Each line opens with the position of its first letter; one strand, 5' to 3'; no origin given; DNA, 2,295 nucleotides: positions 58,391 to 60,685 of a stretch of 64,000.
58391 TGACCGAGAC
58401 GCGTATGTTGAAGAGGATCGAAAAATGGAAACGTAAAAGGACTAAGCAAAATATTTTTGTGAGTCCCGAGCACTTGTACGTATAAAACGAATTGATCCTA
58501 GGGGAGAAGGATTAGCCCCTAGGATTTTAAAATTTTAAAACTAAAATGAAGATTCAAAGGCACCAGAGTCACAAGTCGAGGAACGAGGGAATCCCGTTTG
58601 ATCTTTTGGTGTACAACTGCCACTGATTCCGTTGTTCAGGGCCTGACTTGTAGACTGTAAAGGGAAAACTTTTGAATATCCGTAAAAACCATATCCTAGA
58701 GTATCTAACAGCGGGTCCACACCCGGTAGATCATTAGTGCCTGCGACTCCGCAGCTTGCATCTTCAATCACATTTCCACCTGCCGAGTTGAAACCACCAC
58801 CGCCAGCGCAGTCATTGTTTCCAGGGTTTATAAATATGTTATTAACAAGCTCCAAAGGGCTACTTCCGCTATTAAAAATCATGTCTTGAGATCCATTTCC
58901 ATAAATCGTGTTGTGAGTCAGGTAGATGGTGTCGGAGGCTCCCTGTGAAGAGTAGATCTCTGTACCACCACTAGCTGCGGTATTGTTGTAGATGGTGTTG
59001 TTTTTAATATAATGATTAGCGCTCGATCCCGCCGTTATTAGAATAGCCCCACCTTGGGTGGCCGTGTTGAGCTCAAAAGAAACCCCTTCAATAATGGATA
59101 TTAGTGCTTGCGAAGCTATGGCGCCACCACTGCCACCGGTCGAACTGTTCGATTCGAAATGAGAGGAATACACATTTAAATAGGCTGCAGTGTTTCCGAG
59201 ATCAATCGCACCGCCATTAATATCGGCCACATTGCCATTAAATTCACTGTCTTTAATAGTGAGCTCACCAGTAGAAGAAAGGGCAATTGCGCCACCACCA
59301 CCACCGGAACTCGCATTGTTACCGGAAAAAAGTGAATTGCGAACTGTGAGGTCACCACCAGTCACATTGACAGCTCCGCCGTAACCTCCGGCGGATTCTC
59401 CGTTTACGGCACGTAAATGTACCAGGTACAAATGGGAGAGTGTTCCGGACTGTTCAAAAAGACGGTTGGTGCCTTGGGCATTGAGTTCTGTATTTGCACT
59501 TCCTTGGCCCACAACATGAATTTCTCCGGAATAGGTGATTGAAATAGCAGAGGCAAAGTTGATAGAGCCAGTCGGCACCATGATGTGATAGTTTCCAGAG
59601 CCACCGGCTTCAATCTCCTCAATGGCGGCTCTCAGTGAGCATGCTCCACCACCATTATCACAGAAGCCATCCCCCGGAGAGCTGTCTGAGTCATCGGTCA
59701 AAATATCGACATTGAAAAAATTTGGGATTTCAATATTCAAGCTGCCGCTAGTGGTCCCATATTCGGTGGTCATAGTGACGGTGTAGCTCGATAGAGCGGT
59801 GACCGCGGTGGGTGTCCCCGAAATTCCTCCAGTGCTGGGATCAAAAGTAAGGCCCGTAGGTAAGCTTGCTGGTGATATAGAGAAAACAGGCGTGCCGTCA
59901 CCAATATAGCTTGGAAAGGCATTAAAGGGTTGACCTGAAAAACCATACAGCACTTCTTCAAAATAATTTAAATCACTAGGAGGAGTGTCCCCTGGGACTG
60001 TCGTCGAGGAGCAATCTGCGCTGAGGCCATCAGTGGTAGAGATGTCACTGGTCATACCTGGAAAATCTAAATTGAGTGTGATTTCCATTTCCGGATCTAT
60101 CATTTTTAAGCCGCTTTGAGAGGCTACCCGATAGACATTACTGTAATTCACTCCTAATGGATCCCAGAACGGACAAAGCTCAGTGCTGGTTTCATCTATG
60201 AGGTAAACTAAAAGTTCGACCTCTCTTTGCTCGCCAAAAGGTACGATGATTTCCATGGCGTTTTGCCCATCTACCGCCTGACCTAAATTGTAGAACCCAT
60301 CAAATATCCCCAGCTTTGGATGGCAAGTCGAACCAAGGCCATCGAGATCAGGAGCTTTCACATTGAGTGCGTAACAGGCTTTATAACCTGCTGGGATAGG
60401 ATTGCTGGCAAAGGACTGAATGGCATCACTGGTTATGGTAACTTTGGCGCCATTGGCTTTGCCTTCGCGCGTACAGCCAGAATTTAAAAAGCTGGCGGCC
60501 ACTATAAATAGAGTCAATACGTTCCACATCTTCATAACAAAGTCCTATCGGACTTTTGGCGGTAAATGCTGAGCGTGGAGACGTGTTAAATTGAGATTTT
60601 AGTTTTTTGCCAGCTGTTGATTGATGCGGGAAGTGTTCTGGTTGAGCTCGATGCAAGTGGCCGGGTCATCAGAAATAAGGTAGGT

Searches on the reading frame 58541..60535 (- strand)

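Call 17: search_protein_families(library=pfam, proteins=[window:58541-60535:-], max_evalue=0.001)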
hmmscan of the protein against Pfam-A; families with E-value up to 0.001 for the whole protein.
window:58541-60535:- (664 aa): 2 families
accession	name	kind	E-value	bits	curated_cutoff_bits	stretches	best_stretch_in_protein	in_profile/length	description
PF05345.18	He_PIG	-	1.4e-09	38.7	24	1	216-268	35-93/96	Putative Ig domain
PF13229.12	Beta_helix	-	2.4e-06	27.7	25.9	1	388-568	2-158/158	Right handed beta helix region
